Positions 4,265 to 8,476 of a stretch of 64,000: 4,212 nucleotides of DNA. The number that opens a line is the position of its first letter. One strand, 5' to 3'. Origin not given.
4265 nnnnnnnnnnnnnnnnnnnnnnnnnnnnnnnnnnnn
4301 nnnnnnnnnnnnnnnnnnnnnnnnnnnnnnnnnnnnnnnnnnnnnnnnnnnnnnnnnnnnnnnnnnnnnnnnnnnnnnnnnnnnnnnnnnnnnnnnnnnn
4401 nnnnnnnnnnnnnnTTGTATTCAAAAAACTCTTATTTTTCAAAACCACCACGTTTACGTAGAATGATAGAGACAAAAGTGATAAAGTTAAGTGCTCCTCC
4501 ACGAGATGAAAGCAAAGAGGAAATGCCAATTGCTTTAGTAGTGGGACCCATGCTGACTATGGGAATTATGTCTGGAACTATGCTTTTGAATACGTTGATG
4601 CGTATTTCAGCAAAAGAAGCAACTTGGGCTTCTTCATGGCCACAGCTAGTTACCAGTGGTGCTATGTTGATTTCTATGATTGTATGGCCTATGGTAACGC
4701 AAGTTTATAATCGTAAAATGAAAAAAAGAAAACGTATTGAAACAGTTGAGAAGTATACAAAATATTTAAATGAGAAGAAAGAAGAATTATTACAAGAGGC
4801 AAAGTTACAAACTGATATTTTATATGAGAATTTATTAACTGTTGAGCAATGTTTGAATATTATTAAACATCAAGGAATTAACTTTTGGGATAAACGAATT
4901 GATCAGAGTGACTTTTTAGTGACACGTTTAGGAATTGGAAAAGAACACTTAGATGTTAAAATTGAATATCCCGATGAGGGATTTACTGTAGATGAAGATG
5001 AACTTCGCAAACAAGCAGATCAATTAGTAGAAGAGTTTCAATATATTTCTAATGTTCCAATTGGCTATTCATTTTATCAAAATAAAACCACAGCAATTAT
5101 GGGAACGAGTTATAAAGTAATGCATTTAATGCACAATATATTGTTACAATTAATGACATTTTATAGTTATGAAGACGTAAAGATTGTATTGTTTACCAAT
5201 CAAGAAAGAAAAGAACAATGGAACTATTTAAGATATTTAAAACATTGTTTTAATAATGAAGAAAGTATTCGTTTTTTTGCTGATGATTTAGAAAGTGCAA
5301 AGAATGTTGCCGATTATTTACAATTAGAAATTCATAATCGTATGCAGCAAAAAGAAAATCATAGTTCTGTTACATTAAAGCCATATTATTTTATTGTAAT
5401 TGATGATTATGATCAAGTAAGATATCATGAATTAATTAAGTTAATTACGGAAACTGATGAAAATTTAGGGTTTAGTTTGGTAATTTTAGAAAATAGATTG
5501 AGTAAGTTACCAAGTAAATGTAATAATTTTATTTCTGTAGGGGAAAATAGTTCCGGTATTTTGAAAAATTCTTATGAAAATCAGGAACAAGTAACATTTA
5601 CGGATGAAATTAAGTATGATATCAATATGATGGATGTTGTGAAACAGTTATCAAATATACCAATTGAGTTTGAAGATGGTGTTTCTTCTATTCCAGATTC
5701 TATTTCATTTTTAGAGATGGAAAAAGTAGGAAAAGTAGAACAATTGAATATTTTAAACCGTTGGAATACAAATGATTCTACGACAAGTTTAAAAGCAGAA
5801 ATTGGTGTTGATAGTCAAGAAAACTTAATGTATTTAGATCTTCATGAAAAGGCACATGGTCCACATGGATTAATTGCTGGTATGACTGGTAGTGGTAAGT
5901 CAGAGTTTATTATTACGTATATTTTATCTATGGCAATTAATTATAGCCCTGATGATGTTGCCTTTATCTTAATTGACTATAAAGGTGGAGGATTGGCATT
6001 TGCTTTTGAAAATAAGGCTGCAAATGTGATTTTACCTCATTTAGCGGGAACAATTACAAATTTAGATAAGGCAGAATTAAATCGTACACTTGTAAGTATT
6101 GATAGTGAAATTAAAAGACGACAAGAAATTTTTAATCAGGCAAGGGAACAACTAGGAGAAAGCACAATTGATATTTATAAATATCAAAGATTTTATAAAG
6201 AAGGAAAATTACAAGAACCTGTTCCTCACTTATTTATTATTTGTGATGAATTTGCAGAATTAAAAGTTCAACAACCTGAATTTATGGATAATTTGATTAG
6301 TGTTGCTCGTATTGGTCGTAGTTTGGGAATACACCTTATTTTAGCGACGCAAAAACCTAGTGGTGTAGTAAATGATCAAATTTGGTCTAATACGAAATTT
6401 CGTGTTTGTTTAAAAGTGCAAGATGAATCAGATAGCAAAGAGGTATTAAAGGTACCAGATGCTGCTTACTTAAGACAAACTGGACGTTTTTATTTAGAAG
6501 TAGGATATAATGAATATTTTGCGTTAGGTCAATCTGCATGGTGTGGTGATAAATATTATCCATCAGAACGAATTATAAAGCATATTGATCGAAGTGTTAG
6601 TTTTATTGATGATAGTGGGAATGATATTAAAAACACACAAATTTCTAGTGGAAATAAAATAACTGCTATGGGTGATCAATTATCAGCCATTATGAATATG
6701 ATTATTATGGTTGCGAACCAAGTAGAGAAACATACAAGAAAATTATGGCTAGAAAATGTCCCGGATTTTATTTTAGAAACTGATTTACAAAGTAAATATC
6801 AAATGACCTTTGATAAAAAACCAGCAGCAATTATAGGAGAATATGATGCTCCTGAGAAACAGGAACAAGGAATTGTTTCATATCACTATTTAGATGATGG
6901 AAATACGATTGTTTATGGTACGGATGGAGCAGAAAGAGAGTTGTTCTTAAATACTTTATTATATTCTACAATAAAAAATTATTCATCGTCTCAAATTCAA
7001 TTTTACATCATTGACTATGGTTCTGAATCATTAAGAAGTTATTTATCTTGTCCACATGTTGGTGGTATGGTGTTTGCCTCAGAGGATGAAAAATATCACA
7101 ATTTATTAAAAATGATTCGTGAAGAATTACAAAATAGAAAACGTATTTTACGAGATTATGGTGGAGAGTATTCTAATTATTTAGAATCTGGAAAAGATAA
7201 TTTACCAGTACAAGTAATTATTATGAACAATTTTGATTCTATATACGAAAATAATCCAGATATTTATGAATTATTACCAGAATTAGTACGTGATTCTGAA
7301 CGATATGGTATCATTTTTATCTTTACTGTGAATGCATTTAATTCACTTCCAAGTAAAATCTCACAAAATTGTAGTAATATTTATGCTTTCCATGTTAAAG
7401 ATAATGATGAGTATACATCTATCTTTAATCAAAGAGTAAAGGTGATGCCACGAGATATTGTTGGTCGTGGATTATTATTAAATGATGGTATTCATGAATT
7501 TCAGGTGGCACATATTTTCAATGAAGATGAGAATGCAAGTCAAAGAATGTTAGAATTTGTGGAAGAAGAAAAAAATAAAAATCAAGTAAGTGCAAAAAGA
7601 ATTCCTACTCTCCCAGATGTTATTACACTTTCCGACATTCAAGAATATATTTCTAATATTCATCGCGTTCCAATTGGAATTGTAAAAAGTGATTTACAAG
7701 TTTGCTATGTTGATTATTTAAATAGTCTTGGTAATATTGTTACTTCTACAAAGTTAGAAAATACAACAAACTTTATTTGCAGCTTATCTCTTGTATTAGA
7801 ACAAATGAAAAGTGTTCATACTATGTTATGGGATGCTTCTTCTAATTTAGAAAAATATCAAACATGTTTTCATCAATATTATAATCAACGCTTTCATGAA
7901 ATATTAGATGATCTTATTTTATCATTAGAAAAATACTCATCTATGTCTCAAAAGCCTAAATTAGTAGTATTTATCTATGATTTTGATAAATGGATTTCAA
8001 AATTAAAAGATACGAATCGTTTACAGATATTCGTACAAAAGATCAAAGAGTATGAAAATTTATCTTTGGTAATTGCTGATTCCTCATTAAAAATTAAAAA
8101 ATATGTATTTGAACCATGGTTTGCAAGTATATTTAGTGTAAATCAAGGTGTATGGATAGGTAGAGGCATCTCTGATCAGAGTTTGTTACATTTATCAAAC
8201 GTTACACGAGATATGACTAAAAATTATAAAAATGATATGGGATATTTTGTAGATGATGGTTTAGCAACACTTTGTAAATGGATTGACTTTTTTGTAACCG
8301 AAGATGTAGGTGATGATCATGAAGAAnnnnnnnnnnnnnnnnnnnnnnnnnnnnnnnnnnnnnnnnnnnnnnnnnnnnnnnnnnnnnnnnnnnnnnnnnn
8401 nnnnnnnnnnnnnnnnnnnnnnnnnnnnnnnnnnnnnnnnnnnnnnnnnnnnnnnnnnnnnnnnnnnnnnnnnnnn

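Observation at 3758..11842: Minimal type VIIb locus: essC-esaB followed directly by an effector module, with no esaA/essA/essB nearby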

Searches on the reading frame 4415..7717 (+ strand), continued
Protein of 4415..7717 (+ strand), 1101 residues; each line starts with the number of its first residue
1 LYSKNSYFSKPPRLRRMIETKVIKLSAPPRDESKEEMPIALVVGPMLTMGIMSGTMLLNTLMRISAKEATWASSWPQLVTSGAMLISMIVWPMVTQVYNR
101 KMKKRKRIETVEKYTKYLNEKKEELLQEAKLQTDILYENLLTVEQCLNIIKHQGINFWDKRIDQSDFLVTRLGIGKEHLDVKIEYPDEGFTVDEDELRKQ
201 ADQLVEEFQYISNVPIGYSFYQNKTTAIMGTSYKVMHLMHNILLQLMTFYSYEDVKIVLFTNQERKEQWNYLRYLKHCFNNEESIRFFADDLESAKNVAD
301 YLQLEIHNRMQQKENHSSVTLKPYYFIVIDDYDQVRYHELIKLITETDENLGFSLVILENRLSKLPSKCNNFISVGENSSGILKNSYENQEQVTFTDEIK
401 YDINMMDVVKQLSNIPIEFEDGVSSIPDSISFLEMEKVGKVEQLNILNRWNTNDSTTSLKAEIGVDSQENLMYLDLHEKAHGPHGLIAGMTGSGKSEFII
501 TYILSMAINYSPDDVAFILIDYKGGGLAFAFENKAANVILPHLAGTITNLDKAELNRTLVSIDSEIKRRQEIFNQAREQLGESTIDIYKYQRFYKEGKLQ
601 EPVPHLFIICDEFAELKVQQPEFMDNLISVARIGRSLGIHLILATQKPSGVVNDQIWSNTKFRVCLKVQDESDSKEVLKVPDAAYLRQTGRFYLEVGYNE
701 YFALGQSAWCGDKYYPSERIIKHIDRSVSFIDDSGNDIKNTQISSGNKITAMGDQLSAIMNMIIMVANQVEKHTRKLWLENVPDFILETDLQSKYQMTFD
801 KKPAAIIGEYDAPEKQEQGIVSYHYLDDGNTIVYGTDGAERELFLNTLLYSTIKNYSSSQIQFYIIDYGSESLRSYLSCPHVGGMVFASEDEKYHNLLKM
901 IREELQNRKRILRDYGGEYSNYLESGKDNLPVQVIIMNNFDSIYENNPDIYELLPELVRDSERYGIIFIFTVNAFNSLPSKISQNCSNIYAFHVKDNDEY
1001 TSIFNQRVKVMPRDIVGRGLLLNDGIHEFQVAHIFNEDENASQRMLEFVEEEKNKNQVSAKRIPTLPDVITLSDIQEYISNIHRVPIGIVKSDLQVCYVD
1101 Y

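Call 110: search_protein_families(library=ncbifam, proteins=[L048:9168-9917:+, L049:3104-4003:+, L049:4034-4972:+, L049:6835-8085:+, L048:15244-16005:+], max_evalue=0.05)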
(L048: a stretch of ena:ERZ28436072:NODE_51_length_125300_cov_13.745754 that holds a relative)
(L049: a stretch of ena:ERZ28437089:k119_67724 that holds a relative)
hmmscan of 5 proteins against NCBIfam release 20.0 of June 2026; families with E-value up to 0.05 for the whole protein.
L048:9168-9917:+ (249 aa): 1 family
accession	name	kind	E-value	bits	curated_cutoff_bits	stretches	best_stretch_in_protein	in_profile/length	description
NF049953.1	ribbon_DG_selen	exception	0.033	14.1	130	0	3-77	8-82/172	zinc ribbon-containing (seleno)protein DG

L049:3104-4003:+ (299 aa): 1 family
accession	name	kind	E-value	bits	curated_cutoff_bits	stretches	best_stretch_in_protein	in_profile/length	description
NF001606.0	PRK00398.1-3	equivalog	0.005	16.6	72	1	2-24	4-29/44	DNA-directed RNA polymerase subunit P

L049:4034-4972:+ (312 aa): 0 families

L049:6835-8085:+ (416 aa): 0 families

L048:15244-16005:+ (253 aa): 1 family
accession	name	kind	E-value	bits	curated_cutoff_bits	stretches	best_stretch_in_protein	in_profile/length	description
TIGR01560.2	put_DNA_pack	equivalog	0.0078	16.2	24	0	119-176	6-56/89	head-tail connector protein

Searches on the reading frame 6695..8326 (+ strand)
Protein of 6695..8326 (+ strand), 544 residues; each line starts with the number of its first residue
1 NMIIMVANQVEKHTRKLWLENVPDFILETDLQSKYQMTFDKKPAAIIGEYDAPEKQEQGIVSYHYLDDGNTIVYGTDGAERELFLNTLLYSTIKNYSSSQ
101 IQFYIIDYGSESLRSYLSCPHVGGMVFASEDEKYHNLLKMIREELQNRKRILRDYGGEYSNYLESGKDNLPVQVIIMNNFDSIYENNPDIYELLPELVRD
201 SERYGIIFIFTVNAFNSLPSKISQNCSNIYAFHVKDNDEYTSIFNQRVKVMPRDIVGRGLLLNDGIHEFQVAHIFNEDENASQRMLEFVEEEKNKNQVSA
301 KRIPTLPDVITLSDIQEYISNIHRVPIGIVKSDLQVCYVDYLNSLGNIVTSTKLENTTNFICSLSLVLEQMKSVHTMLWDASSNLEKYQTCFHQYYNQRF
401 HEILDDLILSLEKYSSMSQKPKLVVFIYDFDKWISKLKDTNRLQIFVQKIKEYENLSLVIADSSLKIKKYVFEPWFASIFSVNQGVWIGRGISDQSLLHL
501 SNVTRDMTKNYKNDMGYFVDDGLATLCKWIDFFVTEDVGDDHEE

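Call 45: search_solved_structures(query=window:6695-8326:+, max_evalue=0.001, show_alignments=2)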
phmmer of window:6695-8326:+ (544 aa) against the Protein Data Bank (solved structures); distinct sequences matched with E-value up to 0.001: 7.
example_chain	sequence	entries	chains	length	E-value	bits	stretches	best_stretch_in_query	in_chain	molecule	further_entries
4lya_A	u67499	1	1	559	5.8e-27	97.8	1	35-339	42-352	Uncharacterized protein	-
5fv0_A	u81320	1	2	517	1.6e-26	96.3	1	46-340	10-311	ESX secretion system protein EccC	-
7b9f_C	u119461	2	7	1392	3.5e-11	45.7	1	47-218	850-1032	EccC5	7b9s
4nh0_A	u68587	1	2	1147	8.5e-11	44.4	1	69-343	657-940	Cell divisionFtsK/SpoIIIE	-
7np7_C1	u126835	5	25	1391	9.6e-11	44.3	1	47-218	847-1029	ESX-5 secretion system protein EccC5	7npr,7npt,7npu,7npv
4n1a_A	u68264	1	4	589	5.6e-09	38.4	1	69-342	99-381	Cell divisionFtsK/SpoIIIE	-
9jv8_A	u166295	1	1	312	3e-07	32.7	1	45-239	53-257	ESX-1 secretion system protein EccCb1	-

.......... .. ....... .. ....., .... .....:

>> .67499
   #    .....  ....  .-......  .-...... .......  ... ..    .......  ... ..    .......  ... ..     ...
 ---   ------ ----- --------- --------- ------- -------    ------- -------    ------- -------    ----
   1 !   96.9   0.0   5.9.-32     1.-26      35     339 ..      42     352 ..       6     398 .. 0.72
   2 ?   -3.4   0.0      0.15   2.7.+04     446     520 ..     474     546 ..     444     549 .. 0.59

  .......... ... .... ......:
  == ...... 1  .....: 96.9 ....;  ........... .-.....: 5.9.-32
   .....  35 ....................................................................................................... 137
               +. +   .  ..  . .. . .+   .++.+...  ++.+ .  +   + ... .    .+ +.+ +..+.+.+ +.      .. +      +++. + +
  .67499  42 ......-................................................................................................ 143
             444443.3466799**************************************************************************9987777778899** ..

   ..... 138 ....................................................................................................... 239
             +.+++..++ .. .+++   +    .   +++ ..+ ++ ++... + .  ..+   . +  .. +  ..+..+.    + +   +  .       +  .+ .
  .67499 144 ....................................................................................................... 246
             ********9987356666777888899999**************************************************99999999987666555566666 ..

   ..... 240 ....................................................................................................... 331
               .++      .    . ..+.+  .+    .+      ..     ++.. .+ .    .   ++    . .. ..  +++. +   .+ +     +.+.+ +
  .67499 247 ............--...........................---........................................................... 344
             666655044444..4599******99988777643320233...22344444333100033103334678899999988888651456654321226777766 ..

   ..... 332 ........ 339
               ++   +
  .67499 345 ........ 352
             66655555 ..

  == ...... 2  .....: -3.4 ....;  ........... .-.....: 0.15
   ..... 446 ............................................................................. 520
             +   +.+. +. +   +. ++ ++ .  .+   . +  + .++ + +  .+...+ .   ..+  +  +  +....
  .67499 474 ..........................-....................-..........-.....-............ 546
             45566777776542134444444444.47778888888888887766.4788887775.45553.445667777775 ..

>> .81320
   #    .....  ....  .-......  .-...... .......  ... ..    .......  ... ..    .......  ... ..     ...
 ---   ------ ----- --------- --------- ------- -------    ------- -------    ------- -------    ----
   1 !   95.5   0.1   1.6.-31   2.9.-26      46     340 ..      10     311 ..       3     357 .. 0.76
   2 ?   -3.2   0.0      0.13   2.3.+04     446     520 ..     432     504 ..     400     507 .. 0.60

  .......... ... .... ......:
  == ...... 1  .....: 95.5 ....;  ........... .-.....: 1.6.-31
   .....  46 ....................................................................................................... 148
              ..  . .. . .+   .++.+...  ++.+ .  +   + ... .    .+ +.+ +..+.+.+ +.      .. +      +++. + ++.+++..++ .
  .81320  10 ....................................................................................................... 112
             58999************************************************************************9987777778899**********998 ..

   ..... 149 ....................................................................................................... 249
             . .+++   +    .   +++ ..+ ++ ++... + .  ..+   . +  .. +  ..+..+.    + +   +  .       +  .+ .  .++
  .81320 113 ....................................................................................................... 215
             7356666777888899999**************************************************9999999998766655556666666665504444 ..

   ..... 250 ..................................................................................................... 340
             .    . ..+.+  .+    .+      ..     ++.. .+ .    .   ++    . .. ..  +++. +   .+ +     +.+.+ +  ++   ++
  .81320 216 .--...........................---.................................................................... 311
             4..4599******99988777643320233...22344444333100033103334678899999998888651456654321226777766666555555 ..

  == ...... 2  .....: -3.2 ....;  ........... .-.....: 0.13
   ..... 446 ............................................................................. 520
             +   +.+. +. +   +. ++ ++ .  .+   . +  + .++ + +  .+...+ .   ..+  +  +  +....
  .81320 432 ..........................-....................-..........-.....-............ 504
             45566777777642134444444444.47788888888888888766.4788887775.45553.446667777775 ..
